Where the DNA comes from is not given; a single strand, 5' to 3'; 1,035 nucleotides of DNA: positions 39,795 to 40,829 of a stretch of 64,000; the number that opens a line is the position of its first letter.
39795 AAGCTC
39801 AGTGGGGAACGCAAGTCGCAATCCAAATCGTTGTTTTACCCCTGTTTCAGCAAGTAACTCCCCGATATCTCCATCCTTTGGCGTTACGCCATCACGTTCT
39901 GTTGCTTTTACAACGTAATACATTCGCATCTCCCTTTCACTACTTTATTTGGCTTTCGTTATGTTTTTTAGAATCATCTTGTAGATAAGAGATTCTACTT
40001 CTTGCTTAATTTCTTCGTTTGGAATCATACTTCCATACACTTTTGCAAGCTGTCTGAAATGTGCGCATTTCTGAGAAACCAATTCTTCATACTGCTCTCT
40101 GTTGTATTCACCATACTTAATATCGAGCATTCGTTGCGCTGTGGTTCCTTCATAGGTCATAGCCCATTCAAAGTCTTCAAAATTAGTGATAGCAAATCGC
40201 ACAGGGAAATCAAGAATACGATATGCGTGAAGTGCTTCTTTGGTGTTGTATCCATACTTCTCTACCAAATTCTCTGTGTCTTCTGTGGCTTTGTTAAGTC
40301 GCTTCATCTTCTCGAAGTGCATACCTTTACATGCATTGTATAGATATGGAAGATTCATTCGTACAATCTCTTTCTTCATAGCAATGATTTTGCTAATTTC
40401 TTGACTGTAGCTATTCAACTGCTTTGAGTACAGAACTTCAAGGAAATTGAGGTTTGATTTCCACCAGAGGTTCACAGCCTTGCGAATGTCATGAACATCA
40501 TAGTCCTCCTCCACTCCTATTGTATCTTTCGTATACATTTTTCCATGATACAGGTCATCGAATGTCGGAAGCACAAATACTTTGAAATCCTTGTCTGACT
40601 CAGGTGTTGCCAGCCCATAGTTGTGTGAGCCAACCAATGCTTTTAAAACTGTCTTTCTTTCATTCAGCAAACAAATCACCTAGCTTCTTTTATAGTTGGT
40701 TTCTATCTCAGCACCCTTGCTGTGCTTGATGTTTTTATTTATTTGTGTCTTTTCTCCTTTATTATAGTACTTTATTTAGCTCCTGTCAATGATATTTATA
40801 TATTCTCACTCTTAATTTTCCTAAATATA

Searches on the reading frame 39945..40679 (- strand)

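Call 3: search_protein_families(library=pfam, proteins=[window:39945-40679:-], max_evalue=1)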
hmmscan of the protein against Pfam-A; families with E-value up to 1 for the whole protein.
window:39945-40679:- (244 aa): 7 families
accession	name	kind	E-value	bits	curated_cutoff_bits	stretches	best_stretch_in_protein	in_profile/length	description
PF10127.15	RlaP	-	7.5e-10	39.3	23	1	9-156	19-158/249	RNA repair pathway DNA polymerase beta family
PF12367.13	PFO_beta_C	-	0.0033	17.9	24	1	38-97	2-63/66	Pyruvate ferredoxin oxidoreductase beta subunit C terminal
PF12512.13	DUF3717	-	0.0033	17.6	25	1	205-226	29-50/68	Protein of unknown function (DUF3717)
PF19122.5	DUF5806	-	0.023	15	33.5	1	187-242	91-144/148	Family of unknown function (DUF5806)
PF01909.29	NTP_transf_2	-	0.045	14.6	21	1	14-50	18-47/93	Nucleotidyltransferase domain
PF18765.7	Polbeta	-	0.045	14.4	26.9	1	6-86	8-90/93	Polymerase beta, Nucleotidyltransferase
PF06034.16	DUF919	-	0.11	12.8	21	0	93-139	8-44/62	Nucleopolyhedrovirus protein of unknown function (DUF919)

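Call 4: search_protein_families(library=phrogs, proteins=[window:39945-40679:-], max_evalue=0.1)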
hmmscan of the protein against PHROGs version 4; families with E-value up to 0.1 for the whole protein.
window:39945-40679:- (244 aa): 6 families
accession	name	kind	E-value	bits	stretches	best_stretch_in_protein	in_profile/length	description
phrog_388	-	DNA, RNA and nucleotide metabolism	6.7e-33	115.2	2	6-138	34-169/351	nucleotidyltransferase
phrog_33308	-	unknown function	1.7e-08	35.2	1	8-66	23-84/241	-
phrog_14344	-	DNA, RNA and nucleotide metabolism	1.2e-06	29.5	1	15-155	34-173/262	nucleotidyltransferase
phrog_18009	-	unknown function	0.00056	20.5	1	7-104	26-127/281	-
phrog_225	-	DNA, RNA and nucleotide metabolism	0.0056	17.6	1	111-157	81-128/160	clamp loader of DNA polymerase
phrog_11024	-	lysis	0.0067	17.6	0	85-133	32-78/121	holin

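Call 5: search_protein_families(library=ncbifam, proteins=[window:39945-40679:-], max_evalue=1)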
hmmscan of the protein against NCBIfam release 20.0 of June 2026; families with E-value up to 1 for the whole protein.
window:39945-40679:- (244 aa): 1 family
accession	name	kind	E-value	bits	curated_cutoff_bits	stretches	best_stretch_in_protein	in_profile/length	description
NF047752.1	MntA_antitoxin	equivalog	0.0038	17.1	60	1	13-104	10-101/106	type VII toxin-antitoxin system MntA family adenylyltransferase antitoxin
